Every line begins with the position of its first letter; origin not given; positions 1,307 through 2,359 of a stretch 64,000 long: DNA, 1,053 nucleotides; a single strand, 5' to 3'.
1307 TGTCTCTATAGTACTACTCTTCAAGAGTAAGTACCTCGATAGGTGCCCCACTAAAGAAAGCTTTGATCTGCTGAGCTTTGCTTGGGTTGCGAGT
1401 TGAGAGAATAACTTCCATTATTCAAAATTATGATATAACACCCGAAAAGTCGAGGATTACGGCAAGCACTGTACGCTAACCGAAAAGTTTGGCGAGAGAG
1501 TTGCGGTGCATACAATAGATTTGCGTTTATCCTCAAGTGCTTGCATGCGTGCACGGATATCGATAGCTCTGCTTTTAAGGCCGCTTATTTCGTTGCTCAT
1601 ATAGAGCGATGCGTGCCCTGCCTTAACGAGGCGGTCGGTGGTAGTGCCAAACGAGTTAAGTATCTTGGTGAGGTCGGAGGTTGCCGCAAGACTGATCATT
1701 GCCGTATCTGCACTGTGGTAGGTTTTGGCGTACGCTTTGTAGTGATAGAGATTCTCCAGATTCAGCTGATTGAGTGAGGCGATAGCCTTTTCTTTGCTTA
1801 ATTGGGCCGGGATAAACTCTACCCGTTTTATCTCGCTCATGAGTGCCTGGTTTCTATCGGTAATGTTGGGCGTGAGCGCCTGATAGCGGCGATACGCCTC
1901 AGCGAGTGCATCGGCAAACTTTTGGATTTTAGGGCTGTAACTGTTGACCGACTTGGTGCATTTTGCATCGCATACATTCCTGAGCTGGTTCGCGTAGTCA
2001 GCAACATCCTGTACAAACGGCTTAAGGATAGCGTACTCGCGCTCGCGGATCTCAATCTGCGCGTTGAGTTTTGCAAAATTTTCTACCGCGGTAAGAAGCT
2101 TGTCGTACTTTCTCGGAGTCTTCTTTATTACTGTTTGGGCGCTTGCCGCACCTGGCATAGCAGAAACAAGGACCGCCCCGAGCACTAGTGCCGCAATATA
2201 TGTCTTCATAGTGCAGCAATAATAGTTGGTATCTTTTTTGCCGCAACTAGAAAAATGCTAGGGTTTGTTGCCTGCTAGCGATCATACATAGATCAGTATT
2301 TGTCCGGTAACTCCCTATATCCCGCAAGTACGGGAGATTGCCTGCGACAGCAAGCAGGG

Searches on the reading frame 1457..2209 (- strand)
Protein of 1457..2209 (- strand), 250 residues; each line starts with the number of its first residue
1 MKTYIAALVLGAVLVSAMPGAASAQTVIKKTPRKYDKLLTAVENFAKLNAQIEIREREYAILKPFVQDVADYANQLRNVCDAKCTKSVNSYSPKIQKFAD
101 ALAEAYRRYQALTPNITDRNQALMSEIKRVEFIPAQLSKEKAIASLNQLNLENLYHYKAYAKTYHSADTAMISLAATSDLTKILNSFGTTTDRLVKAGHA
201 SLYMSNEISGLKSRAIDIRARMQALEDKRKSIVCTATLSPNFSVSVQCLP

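Call 23: search_protein_families(library=pfam, proteins=[window:1457-2209:-], max_evalue=0.01)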
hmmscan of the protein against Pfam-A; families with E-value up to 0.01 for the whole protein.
window:1457-2209:- (250 aa): 0 families

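Call 47: find_encoding_contigs(protein=window:1457-2209:-, flank=10000, max_places=1)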
Protein window:1457-2209:- (250 aa): 2 contigs read that carry it; 1 place shown.
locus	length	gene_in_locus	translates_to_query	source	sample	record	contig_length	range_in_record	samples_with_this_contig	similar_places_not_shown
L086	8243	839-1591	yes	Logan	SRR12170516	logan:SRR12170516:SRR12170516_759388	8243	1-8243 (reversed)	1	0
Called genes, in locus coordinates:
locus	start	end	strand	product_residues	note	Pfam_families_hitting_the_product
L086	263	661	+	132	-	PF03073:TspO_MBR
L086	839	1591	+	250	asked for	-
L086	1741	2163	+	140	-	PF00293:NUDIX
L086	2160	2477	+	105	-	PF01035:DNA_binding_1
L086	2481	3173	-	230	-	PF01479:S4, PF00849:PseudoU_synth_2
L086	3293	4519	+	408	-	PF00270:DEAD, PF04851:ResIII, PF00271:Helicase_C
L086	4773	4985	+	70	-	PF20106:DUF6496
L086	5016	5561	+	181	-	-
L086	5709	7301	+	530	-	PF16640:Big_3_5, PF22904:NOMO1-like_2nd (faint), PF17802:SpaA (weak), PF17210:SdrD_B (weak)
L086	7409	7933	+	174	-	PF01625:PMSR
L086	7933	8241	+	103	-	?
